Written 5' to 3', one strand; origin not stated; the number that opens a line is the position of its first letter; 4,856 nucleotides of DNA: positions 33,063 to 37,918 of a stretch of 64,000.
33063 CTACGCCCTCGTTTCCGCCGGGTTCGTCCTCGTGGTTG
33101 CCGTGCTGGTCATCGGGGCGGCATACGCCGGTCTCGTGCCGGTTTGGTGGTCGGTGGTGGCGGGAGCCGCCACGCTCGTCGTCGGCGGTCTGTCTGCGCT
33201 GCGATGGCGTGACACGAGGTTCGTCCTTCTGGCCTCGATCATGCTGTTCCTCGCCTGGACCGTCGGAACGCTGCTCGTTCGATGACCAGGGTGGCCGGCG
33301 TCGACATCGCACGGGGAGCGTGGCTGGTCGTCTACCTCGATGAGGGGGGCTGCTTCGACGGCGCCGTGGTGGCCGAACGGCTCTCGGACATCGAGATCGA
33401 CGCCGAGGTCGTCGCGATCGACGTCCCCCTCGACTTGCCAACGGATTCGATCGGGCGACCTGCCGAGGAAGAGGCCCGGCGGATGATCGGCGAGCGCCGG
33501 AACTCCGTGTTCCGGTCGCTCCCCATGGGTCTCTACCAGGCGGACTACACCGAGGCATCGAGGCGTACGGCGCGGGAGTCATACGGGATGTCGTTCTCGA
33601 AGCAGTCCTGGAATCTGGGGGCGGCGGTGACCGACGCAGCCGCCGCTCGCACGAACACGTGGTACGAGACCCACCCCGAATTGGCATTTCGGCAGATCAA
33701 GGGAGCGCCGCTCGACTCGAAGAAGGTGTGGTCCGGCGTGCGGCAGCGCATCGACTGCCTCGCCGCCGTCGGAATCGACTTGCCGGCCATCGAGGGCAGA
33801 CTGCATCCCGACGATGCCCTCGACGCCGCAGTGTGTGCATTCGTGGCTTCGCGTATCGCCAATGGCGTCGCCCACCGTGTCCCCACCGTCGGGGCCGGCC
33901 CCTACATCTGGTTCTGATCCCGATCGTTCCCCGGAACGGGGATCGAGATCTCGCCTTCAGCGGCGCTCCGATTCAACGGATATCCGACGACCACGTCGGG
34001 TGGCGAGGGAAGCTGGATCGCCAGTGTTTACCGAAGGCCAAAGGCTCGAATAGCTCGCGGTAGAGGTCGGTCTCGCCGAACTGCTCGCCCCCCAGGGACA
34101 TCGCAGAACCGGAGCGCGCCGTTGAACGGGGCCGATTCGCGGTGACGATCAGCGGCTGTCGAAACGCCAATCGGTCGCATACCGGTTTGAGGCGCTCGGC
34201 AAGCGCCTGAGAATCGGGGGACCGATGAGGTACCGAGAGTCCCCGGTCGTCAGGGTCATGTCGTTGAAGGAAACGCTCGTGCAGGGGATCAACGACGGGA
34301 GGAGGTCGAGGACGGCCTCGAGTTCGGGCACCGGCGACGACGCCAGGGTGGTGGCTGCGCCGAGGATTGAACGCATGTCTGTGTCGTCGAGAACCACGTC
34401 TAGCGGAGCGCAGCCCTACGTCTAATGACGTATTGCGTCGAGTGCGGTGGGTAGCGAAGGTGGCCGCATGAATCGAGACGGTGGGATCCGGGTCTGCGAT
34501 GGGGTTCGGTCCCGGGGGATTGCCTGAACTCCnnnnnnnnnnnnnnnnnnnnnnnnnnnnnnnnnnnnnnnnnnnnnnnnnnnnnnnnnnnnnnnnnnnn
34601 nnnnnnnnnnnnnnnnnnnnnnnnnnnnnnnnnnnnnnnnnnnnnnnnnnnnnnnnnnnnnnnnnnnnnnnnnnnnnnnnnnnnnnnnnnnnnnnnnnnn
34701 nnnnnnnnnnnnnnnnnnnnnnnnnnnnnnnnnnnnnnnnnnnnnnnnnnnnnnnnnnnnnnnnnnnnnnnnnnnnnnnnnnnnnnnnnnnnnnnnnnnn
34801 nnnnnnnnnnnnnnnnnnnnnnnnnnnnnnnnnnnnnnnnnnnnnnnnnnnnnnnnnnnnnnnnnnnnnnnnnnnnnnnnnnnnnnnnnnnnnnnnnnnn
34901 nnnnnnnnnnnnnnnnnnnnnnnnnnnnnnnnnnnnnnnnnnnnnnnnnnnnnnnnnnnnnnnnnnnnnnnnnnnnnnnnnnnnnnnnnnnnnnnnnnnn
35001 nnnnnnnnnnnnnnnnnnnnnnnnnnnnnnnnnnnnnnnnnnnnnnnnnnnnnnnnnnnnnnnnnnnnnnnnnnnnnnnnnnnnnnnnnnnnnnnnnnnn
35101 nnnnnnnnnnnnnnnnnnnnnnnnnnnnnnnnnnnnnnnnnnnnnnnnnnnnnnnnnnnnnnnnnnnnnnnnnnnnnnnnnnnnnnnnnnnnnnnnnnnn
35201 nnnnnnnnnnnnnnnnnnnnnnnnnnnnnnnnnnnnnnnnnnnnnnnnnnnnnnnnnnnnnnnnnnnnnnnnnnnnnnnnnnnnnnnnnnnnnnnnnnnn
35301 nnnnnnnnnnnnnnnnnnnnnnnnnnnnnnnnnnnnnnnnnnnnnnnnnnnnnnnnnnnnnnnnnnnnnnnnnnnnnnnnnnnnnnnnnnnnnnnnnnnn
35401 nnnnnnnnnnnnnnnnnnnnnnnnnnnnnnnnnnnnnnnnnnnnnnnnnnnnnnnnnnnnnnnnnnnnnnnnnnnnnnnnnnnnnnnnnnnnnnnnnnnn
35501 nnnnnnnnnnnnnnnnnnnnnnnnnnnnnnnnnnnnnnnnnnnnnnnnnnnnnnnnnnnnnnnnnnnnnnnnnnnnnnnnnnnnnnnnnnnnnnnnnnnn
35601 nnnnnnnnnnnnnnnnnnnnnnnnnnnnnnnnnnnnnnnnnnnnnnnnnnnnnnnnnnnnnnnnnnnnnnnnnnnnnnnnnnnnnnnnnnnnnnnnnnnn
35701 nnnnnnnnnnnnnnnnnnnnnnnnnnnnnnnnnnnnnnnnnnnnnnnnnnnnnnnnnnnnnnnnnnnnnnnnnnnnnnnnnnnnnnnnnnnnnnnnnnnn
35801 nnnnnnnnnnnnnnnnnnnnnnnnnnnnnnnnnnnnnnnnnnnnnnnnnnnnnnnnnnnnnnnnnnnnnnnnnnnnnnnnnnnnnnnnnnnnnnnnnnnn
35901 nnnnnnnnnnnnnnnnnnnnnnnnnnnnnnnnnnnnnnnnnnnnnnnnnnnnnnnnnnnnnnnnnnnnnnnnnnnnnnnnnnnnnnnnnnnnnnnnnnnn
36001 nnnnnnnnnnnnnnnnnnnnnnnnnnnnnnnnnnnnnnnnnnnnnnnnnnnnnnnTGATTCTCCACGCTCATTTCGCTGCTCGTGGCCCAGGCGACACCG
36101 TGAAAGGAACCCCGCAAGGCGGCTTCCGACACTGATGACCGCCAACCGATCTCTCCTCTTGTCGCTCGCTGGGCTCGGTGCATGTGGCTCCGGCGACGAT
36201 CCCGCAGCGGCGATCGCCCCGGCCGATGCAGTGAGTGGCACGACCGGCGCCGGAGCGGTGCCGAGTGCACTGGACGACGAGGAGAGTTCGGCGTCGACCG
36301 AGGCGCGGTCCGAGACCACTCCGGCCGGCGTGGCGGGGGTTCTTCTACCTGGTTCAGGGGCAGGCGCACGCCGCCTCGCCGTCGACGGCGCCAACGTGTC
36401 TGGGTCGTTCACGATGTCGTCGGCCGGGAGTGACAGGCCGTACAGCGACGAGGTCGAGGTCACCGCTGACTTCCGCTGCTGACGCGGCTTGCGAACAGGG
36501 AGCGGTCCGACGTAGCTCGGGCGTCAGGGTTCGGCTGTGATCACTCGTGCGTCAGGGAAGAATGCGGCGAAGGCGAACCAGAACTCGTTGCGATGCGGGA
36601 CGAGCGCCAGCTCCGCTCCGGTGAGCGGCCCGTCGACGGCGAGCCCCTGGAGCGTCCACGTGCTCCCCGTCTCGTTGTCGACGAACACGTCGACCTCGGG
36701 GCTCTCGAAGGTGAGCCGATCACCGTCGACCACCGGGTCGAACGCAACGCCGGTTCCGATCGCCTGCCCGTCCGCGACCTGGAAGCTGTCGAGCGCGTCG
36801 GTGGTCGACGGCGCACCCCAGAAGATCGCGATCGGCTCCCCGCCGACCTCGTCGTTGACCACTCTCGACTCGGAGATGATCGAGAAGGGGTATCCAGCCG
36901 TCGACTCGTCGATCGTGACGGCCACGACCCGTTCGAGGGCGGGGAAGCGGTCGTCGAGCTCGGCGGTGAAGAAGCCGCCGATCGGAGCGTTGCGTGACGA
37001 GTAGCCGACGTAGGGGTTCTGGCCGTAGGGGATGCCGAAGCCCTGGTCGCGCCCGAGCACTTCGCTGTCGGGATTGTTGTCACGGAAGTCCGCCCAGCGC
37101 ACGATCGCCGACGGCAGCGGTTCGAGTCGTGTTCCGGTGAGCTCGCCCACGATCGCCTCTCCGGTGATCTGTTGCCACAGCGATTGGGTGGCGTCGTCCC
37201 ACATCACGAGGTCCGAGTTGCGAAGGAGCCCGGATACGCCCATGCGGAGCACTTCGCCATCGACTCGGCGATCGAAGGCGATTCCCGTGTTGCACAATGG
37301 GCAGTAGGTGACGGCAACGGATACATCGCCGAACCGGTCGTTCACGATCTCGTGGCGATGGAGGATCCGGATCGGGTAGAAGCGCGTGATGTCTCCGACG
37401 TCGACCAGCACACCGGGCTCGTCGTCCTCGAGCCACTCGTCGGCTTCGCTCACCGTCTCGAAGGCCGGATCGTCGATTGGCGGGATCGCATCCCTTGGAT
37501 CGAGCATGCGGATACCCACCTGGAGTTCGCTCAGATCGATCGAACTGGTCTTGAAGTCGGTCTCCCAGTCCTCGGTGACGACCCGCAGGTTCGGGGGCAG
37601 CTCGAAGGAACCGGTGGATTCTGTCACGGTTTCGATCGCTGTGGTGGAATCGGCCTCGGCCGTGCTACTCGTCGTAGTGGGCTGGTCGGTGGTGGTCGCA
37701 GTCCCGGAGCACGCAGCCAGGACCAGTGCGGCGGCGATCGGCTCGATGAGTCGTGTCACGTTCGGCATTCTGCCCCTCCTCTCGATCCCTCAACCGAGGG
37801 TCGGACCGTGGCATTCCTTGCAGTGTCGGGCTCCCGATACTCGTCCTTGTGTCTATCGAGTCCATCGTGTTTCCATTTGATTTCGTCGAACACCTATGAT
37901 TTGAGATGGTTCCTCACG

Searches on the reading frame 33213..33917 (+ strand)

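Call 22: search_protein_families(library=pfam, proteins=[window:33213-33917:+], max_evalue=0.01)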
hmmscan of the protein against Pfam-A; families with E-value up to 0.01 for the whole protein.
window:33213-33917:+ (234 aa): 1 family
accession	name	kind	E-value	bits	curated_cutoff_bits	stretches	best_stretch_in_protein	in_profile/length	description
PF04250.19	DUF429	-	5.1e-37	128.1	23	1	29-225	1-210/214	Protein of unknown function (DUF429)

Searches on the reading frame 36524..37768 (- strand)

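Call 4: search_protein_families(library=pfam, proteins=[window:36524-37768:-])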
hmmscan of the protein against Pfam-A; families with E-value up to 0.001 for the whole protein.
window:36524-37768:- (414 aa): 1 family
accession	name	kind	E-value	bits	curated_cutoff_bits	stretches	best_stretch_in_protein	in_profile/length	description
PF11376.13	DUF3179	-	1.9e-96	323.4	27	1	92-406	1-291/292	Protein of unknown function (DUF3179)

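Call 5: search_protein_families(library=ncbifam, proteins=[window:36524-37768:-])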
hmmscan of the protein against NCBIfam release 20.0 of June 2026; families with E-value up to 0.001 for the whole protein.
window:36524-37768:- (414 aa): 0 families
